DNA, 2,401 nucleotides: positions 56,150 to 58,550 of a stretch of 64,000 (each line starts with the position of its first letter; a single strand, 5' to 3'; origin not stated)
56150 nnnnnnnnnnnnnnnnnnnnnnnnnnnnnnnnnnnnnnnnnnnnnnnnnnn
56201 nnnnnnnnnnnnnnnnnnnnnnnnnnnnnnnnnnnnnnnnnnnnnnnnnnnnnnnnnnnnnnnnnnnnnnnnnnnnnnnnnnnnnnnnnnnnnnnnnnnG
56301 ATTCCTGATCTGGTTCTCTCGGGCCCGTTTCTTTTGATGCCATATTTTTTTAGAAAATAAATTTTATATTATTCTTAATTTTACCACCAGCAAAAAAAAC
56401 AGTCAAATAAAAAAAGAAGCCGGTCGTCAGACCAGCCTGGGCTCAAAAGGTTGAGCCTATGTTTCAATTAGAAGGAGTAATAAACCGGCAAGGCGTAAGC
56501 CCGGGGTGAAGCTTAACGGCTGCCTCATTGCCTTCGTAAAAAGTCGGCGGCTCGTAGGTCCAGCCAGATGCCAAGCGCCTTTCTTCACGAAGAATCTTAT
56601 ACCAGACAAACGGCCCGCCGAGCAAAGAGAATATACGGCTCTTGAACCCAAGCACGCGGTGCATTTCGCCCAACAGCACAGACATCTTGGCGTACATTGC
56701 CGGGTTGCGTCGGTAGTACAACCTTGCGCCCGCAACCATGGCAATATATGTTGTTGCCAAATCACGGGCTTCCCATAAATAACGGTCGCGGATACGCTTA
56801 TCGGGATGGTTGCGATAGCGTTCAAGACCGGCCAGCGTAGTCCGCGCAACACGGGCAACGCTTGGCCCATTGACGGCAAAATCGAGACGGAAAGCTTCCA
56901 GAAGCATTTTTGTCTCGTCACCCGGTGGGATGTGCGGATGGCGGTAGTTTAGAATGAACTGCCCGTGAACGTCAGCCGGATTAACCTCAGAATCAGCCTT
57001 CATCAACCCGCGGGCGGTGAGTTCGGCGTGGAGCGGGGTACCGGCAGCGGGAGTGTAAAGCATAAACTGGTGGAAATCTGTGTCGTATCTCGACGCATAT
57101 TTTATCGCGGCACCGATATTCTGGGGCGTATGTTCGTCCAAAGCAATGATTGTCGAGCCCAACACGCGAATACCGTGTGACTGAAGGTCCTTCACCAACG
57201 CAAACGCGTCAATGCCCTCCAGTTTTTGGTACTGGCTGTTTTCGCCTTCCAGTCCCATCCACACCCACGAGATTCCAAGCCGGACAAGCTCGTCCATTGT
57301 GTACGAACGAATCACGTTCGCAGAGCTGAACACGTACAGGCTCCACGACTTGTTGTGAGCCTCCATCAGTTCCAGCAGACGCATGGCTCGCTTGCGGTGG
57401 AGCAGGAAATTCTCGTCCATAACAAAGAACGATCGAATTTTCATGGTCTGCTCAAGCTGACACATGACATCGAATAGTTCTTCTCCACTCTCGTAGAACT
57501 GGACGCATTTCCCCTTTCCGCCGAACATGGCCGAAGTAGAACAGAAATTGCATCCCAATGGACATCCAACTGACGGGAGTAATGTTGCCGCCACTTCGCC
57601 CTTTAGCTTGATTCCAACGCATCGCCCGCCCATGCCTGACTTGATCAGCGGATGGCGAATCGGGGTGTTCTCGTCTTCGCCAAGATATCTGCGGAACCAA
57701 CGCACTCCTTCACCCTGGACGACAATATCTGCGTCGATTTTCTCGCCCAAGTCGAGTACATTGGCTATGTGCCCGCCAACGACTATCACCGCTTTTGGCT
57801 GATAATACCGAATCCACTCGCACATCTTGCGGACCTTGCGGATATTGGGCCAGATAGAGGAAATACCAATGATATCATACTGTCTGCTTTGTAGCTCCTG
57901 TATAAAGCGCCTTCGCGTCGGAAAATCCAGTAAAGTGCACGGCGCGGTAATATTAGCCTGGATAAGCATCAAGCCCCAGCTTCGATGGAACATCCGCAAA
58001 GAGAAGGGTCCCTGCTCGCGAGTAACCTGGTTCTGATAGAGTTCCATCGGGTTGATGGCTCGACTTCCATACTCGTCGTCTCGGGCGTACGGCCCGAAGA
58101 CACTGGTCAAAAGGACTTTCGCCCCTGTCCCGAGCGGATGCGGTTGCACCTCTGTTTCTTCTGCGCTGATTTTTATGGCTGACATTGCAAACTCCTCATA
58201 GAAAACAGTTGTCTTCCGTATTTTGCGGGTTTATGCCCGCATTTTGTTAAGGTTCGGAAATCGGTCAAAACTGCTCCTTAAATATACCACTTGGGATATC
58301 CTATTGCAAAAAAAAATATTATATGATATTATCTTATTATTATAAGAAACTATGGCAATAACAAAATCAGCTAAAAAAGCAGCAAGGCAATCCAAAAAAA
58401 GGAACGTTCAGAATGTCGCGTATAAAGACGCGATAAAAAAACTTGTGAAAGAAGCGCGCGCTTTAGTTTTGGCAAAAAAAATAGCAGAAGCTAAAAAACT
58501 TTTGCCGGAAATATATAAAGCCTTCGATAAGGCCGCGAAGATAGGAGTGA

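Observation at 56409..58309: Orphan class-B (B12-binding) radical SAM enzyme as an isolated G+C-rich cassette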

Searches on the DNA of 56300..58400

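Call 80: search_rna_families(source=window, start=56300, end=58400, threshold=evalue, max_evalue=1)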
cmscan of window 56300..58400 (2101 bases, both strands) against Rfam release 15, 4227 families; matches with E-value up to 1: 0.
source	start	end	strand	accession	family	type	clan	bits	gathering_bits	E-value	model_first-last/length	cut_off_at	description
